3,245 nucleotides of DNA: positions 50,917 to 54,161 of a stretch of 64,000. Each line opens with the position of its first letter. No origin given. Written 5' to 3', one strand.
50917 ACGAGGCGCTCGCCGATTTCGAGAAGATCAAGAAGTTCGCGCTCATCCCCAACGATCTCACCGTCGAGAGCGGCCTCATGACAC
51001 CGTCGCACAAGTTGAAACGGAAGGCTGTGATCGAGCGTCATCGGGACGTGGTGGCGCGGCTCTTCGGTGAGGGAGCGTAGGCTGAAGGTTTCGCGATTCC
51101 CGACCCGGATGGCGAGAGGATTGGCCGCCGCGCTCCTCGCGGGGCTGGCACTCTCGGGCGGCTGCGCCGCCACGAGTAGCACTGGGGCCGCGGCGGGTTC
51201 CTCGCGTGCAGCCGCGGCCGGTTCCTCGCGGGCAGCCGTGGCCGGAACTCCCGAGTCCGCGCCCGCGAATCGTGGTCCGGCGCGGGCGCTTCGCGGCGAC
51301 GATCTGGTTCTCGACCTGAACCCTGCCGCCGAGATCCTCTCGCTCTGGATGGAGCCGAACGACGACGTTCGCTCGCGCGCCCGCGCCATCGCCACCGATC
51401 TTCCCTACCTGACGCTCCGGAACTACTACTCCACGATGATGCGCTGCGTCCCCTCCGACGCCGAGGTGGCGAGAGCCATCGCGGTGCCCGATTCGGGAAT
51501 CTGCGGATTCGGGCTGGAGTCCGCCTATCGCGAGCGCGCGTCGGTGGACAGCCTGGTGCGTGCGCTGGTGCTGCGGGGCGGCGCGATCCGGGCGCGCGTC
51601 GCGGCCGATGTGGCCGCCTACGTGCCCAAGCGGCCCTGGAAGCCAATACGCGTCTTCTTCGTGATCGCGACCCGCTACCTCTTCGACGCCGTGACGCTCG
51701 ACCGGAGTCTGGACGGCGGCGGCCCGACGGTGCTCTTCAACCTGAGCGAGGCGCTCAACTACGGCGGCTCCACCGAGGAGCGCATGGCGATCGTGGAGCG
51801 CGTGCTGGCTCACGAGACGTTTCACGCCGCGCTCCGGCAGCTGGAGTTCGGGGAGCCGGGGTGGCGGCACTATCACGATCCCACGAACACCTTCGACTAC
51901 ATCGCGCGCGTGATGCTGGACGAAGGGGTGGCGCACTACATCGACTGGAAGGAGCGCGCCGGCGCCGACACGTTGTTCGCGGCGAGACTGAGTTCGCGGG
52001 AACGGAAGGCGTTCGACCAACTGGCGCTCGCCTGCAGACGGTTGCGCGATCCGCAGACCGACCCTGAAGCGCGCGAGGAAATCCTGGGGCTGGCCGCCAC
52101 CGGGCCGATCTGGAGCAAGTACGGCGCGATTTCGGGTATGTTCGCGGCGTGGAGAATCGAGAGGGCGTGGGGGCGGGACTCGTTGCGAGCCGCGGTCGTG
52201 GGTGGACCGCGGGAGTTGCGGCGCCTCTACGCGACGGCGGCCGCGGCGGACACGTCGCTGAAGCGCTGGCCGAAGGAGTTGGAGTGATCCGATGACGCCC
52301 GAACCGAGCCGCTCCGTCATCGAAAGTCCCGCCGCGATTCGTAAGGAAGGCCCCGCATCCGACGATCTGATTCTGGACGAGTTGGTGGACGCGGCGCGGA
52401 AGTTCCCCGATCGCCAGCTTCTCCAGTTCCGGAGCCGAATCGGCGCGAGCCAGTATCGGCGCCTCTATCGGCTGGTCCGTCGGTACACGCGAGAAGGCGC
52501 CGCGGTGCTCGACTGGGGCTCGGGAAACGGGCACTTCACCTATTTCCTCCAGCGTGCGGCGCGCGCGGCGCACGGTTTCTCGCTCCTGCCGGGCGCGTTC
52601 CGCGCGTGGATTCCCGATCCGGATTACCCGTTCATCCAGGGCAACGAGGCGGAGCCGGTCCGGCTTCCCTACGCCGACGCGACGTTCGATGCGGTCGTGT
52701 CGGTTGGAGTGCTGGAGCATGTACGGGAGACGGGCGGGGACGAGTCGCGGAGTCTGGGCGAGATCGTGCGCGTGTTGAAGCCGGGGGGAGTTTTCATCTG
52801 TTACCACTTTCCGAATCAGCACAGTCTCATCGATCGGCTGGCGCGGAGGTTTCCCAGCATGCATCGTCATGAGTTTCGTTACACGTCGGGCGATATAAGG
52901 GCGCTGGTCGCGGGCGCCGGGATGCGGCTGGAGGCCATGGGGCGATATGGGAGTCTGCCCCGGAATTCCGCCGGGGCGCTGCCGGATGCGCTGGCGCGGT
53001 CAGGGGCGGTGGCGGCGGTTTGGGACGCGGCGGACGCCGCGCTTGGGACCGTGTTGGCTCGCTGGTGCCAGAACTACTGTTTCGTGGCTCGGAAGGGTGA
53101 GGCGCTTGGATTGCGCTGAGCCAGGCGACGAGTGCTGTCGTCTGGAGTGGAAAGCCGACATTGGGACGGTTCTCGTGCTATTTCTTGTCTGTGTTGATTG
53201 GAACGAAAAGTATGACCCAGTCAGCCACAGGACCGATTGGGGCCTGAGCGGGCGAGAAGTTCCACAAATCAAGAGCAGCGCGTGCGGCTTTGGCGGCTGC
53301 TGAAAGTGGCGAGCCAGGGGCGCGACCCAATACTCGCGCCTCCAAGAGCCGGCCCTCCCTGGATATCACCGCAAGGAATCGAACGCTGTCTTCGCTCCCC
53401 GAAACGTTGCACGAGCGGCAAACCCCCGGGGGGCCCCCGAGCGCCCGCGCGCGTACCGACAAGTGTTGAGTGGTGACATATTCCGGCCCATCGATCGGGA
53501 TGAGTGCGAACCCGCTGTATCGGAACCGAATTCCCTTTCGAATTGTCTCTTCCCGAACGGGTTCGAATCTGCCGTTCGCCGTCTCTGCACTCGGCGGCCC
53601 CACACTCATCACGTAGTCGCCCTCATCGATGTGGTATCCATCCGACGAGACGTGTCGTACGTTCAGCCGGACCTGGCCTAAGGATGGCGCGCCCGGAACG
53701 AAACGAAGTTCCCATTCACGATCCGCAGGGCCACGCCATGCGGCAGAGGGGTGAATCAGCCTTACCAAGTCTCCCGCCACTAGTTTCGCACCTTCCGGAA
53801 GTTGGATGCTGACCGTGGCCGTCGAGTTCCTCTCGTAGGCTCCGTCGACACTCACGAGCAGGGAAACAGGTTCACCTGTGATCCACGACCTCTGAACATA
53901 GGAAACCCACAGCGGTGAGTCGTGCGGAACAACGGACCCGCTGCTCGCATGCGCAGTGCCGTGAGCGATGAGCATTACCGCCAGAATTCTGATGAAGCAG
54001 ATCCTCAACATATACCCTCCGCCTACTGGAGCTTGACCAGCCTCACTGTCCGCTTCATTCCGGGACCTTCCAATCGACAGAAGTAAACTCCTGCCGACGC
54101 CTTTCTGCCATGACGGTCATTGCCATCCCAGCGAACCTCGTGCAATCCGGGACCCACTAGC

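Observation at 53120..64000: Lower-GC island carrying a self-contained sigma-54 circuit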

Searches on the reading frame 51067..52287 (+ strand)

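Call 3: search_protein_families(library=pfam, proteins=[window:51067-52287:+], max_evalue=0.01)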
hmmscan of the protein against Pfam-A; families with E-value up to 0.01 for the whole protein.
window:51067-52287:+ (406 aa): 1 family
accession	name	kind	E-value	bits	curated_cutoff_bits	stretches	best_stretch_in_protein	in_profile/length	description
PF18958.6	DUF5700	-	2.1e-18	67.1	25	1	160-395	62-281/283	Putative zinc dependent peptidase (DUF5700)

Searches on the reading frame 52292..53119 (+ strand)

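Call 3: search_protein_families(library=pfam, proteins=[window:52292-53119:+], max_evalue=0.01)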
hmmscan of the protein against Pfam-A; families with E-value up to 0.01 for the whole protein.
window:52292-53119:+ (275 aa): 7 families
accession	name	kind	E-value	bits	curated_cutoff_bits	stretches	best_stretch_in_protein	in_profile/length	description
PF08241.18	Methyltransf_11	-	3e-14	53.8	21.2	1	73-170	1-95/95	Methyltransferase domain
PF13489.12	Methyltransf_23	-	1.8e-10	41.2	27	1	56-213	10-161/164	Methyltransferase domain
PF13649.12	Methyltransf_25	-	4.9e-09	37.2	27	1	72-166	1-97/97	Methyltransferase domain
PF13847.12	Methyltransf_31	-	4.9e-09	36.4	27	1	125-182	66-121/145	Methyltransferase domain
PF01209.24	Ubie_methyltran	-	4.6e-06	26.6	20.1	1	120-175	105-156/233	ubiE/COQ5 methyltransferase family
PF08242.18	Methyltransf_12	-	5.6e-06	27.4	30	1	117-168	45-98/98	Methyltransferase domain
PF01728.25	FtsJ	-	0.00031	21.2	24.1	1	61-190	12-159/181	FtsJ-like methyltransferase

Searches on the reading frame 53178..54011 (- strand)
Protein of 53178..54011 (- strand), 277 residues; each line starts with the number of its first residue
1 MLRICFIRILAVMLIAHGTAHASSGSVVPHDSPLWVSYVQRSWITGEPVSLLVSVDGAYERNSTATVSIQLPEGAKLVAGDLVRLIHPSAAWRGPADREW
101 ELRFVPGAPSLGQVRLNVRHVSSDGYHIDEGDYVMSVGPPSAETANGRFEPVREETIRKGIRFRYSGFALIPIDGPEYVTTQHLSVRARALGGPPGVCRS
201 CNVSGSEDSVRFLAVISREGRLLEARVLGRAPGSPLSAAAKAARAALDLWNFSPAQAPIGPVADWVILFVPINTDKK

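Call 3: search_protein_families(library=pfam, proteins=[window:53178-54011:-], max_evalue=0.01)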
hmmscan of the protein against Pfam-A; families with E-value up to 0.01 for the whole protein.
window:53178-54011:- (277 aa): 0 families

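Call 8: search_protein_families(library=ncbifam, proteins=[window:53178-54011:-], max_evalue=0.01)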
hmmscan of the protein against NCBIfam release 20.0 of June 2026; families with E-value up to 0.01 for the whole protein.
window:53178-54011:- (277 aa): 0 families

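Call 55: search_protein_families(library=padloc, proteins=[window:53178-54011:-], max_evalue=0.001)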
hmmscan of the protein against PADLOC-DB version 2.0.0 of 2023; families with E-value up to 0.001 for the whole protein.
window:53178-54011:- (277 aa): 0 families

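Call 69: search_solved_structures(query=window:53178-54011:-, max_evalue=10)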
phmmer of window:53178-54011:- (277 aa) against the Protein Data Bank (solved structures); distinct sequences matched with E-value up to 10: 3.
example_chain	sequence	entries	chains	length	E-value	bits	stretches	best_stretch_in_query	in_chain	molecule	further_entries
6i97_D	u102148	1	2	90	0.46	13.3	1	193-256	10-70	Protein TonB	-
6fip_A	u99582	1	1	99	0.55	13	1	193-256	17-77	Protein TonB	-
9mt4_E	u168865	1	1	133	1.1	12.1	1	119-163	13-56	Head-closure protein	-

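Call 71: search_solved_structures(query=A3, max_evalue=10)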
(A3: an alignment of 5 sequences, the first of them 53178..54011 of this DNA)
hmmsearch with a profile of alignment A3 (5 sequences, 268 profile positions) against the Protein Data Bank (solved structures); distinct sequences matched with E-value up to 10: 12.
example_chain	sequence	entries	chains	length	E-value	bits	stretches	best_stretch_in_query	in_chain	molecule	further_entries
6i97_D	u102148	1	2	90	0.011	17.9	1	202-255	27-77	Protein TonB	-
6fip_A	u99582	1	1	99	0.013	17.7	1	202-255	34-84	Protein TonB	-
2k9k_A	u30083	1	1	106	0.47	12.6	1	202-256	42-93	TonB2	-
6o8w_U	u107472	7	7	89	0.47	12.6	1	108-142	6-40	50S ribosomal protein L23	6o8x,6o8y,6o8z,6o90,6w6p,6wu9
2gsk_B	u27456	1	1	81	0.48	12.5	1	198-249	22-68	protein TONB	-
7nhk_W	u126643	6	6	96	0.54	12.4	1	108-142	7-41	50S ribosomal protein L23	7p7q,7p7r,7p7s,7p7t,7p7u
1u07_A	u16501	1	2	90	0.59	12.3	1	197-249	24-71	TonB protein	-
1ihr_A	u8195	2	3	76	0.69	12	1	203-250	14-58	TonB protein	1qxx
9ddz_A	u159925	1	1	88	0.99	11.5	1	199-247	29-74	Protein TonB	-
1xx3_A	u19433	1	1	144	1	11.4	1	189-249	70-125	TonB protein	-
5ysj_A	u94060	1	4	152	1.4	11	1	52-102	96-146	Ubiquitinating/deubiquitinating enzyme SdeA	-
9dc4_T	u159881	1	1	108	1.4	11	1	199-247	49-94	Protein TonB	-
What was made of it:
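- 53178..54011 (-): A 277-aa exported protein with a C-terminal TonB_C-like domain. It is the conserved downstream partner of the protease. A PDB profile search puts TonB C-terminal domains on top (E = 0.011; 8 of 12 hits, call 71).
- On TonB C-terminal domain: A PDB profile search gives E = 0.011, and 8 of 12 hits are TonB (call 71).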

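Call 98: search_protein_families(library=pfam, proteins=[window:53178-54011:-], max_evalue=5)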
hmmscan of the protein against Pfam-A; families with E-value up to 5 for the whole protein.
window:53178-54011:- (277 aa): 1 family
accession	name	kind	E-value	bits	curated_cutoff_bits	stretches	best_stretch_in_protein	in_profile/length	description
PF03544.19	TonB_C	-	0.21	12.5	24.6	1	205-257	13-62/79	Gram-negative bacterial TonB protein C-terminal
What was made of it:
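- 53178..54011 (-): The Pfam TonB_C match scores only 12.5 bits against a cut-off of 24.6 (call 98).
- On TonB C-terminal domain: Pfam scores 12.5 bits against a cut-off of 24.6 (call 98).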
